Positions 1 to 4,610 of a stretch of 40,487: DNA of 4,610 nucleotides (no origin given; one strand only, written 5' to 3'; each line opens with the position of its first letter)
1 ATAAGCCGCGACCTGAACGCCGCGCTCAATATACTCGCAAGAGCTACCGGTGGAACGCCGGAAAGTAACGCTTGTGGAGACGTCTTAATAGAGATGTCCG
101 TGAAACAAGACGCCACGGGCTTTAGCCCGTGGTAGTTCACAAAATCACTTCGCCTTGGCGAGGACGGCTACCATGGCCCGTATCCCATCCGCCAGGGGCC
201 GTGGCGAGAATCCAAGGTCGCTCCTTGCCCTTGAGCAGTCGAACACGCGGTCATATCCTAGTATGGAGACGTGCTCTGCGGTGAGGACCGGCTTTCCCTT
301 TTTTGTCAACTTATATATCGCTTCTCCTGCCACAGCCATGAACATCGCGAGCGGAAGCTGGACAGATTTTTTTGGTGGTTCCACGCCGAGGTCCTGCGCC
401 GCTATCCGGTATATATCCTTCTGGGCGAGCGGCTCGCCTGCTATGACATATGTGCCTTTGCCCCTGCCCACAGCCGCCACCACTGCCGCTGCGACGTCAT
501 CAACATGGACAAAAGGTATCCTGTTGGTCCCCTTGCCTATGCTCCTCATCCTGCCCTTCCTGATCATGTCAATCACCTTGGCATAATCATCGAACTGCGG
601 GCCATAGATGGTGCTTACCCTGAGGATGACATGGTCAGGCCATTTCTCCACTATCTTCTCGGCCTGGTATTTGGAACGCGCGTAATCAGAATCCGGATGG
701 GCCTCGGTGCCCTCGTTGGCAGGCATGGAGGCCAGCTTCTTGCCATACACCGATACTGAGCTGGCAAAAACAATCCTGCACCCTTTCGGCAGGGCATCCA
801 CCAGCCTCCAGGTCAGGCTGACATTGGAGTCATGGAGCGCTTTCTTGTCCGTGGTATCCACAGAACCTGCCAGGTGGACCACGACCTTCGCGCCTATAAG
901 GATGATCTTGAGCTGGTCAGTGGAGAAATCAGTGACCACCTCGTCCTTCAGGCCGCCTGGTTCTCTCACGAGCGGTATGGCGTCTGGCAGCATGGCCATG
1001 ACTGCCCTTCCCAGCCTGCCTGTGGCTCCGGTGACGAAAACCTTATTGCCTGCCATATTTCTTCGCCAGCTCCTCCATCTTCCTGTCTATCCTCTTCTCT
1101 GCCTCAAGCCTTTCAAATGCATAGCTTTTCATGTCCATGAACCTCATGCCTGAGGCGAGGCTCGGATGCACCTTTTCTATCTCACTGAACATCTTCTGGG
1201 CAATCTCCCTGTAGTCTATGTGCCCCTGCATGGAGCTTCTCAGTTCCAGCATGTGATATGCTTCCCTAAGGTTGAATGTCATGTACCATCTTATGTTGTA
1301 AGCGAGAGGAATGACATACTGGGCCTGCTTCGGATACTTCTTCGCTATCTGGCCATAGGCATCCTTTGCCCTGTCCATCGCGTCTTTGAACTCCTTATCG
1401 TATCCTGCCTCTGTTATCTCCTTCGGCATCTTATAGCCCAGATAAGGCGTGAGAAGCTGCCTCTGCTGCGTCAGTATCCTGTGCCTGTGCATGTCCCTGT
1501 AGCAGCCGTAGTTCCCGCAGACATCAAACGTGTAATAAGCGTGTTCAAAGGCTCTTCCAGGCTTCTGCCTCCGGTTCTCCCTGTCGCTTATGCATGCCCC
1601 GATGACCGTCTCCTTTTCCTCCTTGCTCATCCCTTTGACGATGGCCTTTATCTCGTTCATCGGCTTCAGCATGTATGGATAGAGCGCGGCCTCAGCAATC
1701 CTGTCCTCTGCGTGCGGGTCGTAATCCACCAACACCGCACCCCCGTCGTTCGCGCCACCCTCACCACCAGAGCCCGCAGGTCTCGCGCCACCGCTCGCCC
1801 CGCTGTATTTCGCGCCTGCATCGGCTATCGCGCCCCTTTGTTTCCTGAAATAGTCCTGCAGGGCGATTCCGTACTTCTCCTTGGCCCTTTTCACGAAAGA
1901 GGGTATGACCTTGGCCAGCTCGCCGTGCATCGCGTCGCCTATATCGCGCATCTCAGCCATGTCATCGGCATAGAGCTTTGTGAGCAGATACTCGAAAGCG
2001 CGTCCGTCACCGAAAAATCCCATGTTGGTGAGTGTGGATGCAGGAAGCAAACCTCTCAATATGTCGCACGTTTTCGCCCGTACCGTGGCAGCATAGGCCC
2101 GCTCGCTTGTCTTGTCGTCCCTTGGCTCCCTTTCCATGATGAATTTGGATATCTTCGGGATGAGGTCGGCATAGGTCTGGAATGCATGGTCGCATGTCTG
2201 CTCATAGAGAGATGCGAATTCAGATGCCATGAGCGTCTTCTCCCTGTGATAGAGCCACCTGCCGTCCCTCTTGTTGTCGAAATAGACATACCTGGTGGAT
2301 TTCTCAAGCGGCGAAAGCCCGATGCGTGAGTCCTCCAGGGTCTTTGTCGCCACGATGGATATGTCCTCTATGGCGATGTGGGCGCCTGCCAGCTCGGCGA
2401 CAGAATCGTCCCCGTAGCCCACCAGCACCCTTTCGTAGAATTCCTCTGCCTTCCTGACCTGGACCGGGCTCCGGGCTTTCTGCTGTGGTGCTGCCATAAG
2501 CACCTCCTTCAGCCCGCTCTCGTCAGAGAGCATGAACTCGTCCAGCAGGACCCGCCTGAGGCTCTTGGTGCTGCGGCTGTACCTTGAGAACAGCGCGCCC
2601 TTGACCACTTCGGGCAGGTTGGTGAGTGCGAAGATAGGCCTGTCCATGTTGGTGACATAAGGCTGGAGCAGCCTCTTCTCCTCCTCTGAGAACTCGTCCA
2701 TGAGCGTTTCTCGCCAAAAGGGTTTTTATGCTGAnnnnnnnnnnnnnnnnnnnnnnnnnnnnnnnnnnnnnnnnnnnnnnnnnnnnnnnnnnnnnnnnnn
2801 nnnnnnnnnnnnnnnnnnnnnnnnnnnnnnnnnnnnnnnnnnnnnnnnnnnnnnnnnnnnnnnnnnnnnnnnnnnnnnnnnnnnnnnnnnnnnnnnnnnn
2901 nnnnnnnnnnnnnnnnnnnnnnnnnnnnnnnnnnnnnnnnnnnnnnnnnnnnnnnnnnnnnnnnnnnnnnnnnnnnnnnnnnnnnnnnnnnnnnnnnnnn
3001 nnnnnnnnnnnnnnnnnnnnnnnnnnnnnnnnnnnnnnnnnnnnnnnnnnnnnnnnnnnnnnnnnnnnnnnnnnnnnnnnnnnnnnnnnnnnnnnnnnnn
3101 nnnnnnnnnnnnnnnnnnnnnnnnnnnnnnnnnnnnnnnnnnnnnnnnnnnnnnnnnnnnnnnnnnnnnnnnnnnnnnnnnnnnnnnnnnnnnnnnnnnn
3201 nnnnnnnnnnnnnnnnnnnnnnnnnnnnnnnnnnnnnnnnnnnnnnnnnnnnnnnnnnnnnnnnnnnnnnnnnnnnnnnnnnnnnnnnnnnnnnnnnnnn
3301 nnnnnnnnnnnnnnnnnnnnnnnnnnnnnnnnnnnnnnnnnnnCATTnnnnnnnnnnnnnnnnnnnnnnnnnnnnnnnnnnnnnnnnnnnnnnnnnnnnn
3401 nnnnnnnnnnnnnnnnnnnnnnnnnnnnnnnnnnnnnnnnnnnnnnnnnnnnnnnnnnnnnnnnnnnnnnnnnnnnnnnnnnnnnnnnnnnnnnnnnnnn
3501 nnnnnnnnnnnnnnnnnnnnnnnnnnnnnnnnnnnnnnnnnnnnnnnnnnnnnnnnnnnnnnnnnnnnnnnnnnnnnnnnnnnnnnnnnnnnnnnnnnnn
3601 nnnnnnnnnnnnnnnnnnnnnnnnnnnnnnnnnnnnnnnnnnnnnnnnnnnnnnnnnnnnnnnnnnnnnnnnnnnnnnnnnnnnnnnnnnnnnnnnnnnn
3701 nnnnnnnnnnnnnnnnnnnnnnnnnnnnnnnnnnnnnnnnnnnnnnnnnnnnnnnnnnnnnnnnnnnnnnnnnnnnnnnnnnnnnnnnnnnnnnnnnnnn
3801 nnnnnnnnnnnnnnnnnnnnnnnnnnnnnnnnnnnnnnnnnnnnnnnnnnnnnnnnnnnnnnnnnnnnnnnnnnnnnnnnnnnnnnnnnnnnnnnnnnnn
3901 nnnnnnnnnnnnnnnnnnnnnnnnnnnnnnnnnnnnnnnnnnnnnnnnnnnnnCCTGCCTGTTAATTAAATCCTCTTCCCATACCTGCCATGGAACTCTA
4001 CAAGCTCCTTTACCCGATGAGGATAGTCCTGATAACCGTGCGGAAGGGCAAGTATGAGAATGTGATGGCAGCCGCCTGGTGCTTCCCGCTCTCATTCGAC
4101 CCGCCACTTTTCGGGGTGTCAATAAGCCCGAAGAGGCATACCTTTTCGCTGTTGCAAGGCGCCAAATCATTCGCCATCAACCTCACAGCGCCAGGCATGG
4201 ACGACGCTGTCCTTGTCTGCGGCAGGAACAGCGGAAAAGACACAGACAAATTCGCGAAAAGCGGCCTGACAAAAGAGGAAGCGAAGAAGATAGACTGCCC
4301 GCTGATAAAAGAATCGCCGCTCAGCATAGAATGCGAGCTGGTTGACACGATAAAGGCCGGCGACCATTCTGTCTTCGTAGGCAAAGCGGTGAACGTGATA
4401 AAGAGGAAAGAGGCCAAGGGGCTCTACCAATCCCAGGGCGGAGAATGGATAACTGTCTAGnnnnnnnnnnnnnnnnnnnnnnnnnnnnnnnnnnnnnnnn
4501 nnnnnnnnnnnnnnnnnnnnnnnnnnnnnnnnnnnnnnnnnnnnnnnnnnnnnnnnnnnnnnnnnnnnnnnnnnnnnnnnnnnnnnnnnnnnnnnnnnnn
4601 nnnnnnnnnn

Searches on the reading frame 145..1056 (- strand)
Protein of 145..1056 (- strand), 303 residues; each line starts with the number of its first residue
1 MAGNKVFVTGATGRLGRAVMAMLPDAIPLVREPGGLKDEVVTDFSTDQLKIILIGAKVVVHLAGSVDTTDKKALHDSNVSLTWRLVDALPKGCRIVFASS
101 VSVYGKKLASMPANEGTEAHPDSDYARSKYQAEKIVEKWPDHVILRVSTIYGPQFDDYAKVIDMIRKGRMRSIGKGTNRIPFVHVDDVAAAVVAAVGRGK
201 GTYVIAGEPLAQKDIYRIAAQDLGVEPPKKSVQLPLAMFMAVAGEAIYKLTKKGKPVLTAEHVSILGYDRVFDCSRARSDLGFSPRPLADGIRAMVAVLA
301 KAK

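Call 7: search_protein_families(library=pfam, proteins=[window:145-1056:-], max_evalue=0.001)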
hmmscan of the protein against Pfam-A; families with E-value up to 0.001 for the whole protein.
window:145-1056:- (303 aa): 5 families
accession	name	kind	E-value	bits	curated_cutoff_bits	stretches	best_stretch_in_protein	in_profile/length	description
PF01370.27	Epimerase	-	1e-26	94.3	20.9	1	6-205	1-239/240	NAD dependent epimerase/dehydratase family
PF16363.11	GDP_Man_Dehyd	-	1.2e-12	48.4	27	1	72-290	96-327/332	GDP-mannose 4,6 dehydratase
PF01073.25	3Beta_HSD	-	3.9e-11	42.9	22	1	45-196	56-229/280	3-beta hydroxysteroid dehydrogenase/isomerase family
PF04321.23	RmlD_sub_bind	-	1.1e-09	38.2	27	1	5-164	2-165/287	RmlD substrate binding domain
PF07993.18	NAD_binding_4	-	1.7e-06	27.8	20.1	1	56-191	89-257/258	Male sterility protein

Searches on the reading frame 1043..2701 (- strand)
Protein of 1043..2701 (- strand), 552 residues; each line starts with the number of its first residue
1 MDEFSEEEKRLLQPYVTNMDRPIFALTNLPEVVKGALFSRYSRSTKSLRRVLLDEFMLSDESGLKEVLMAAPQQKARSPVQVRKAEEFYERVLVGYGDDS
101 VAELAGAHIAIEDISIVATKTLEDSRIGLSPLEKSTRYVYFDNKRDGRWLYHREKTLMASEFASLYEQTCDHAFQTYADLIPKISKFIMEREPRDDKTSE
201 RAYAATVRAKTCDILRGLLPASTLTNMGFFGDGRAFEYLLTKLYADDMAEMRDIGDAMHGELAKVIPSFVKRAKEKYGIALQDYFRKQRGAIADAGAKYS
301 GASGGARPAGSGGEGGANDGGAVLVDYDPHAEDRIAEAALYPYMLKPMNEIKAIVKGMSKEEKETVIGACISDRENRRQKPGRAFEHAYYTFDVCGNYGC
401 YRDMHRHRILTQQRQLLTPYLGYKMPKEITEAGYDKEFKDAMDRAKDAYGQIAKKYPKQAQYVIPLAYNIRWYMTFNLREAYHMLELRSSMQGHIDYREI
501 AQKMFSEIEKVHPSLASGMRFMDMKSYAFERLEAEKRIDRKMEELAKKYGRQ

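Call 7: search_protein_families(library=pfam, proteins=[window:1043-2701:-], max_evalue=0.001)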
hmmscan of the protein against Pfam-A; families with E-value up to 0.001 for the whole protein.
window:1043-2701:- (552 aa): 1 family
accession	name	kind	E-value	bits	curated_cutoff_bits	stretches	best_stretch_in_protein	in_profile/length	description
PF02511.20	Thy1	-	8.7e-52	176.1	24.8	2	324-514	2-191/191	Thymidylate synthase complementing protein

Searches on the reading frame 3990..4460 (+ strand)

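Call 7: search_protein_families(library=pfam, proteins=[window:3990-4460:+], max_evalue=0.001)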
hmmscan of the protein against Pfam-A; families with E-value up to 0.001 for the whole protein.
window:3990-4460:+ (156 aa): 1 family
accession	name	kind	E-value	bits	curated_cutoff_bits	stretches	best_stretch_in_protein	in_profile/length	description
PF01613.24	Flavin_Reduct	-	2.4e-33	115.8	27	1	8-146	4-144/153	Flavin reductase like domain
